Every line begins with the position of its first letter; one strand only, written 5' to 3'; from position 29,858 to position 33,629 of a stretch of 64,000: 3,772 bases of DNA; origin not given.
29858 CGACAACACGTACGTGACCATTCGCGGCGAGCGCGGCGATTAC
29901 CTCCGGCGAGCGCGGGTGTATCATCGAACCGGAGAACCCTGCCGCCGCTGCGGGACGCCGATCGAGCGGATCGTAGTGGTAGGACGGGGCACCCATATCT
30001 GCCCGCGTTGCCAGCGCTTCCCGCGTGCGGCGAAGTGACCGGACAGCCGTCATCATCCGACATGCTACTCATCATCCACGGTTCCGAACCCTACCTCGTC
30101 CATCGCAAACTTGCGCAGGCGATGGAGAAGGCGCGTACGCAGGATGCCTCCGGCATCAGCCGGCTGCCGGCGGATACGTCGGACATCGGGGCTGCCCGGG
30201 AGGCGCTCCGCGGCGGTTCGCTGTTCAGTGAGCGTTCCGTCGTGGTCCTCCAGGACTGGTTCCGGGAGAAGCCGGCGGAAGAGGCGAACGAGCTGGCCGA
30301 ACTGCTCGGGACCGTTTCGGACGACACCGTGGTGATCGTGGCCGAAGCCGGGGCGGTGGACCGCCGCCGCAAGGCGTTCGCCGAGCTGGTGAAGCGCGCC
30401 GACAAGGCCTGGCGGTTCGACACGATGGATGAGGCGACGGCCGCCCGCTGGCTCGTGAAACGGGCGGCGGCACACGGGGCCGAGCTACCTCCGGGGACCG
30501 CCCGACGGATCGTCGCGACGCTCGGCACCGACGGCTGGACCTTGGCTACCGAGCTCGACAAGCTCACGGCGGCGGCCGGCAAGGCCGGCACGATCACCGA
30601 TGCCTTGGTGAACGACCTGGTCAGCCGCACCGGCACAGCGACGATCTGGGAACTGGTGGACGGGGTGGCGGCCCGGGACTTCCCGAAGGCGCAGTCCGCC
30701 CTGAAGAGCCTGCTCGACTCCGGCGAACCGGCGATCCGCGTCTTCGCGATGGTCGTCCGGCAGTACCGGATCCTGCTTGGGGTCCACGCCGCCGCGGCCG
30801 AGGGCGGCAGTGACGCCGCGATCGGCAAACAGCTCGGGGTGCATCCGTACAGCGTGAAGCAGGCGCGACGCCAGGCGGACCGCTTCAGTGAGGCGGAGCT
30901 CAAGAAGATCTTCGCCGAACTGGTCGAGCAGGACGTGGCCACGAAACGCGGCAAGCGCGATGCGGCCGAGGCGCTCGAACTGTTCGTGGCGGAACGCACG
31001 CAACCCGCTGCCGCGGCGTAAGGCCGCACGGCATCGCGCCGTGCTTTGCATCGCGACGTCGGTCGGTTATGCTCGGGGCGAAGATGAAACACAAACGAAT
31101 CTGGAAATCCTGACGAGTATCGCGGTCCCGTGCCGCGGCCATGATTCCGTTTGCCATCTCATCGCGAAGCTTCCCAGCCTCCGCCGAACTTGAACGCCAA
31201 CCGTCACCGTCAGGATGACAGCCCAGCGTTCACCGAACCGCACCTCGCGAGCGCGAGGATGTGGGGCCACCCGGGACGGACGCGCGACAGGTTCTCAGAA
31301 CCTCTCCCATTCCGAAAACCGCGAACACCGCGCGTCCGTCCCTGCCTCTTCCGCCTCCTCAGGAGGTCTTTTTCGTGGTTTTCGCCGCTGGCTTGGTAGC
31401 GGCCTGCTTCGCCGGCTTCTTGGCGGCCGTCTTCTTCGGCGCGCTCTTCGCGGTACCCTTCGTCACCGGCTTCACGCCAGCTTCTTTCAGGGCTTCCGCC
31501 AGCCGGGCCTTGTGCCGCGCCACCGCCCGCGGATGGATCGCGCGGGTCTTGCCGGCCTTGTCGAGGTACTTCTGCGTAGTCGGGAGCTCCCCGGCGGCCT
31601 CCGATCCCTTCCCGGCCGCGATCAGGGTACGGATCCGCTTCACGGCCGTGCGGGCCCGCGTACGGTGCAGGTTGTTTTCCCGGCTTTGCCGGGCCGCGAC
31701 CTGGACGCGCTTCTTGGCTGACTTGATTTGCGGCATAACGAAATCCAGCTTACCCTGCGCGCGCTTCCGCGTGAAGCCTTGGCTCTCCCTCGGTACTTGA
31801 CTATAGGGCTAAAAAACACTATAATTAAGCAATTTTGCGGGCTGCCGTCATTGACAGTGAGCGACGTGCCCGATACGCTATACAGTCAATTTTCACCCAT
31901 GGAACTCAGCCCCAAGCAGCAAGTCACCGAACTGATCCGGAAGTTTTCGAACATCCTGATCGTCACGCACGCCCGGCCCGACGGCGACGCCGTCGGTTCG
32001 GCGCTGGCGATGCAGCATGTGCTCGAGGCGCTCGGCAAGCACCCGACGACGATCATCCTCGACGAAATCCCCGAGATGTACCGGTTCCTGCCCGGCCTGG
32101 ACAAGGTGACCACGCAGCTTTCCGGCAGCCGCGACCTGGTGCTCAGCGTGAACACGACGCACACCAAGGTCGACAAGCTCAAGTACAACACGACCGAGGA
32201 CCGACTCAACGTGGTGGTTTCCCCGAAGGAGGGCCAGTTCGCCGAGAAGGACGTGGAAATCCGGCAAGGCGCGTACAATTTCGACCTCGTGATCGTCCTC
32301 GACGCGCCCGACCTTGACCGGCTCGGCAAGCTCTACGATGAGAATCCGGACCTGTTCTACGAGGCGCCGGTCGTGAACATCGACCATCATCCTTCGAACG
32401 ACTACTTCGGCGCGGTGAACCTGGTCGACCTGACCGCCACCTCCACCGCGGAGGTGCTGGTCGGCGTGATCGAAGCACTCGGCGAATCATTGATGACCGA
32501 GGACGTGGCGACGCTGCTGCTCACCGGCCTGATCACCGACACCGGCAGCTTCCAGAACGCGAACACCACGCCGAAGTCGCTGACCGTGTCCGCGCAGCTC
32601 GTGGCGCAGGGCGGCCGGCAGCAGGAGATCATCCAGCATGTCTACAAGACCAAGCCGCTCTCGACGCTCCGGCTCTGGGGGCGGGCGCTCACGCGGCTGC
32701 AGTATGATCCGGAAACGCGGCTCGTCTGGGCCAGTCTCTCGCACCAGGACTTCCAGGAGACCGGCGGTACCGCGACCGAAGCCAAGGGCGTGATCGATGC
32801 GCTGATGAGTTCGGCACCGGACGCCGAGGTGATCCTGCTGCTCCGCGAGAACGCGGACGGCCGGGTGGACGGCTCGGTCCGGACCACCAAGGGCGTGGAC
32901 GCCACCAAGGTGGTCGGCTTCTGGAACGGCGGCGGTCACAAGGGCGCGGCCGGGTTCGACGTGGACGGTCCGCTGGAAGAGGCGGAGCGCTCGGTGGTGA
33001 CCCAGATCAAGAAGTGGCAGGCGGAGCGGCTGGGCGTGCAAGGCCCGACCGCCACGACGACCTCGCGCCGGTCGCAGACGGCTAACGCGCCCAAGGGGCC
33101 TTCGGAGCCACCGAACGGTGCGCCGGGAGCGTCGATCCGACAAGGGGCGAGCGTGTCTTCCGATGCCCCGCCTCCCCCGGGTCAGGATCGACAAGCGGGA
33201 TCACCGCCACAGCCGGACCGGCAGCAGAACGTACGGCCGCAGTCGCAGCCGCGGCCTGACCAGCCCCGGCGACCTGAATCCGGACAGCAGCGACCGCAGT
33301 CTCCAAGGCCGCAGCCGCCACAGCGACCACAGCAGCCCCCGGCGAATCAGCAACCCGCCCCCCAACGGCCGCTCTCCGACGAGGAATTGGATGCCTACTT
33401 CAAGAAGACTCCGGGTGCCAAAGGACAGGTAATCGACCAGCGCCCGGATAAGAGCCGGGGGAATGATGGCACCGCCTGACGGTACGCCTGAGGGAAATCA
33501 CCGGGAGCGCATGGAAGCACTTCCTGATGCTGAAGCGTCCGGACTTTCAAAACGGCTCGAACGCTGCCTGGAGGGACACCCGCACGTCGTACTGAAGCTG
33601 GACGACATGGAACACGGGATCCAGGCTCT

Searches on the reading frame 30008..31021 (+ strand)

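Call 21: search_protein_families(library=pfam, proteins=[window:30008-31021:+], max_evalue=0.01)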
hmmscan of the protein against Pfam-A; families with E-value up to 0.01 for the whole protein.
window:30008-31021:+ (337 aa): 2 families
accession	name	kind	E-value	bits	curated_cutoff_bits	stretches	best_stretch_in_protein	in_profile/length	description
PF21694.2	DNA_pol3_delta_C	-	6.7e-29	100.8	27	1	212-328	3-119/121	DNA polymerase III delta subunit, C-terminal domain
PF06144.19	DNA_pol3_delta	-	9.2e-07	29.3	21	1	22-131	2-118/124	DNA polymerase III, delta subunit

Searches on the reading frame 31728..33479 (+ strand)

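Call 8: search_protein_families(library=pfam, proteins=[window:31728-33479:+], max_evalue=0.01)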
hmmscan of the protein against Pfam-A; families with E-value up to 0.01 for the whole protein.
window:31728-33479:+ (583 aa): 2 families
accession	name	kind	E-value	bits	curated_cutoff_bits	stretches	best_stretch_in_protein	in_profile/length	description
PF01368.27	DHH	-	1.4e-14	54.9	28.1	1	75-267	1-124/125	DHH family, N-terminal domain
PF02272.25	DHHA1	-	7.8e-09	36.4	25.9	1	345-431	11-100/102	DHHA1 domain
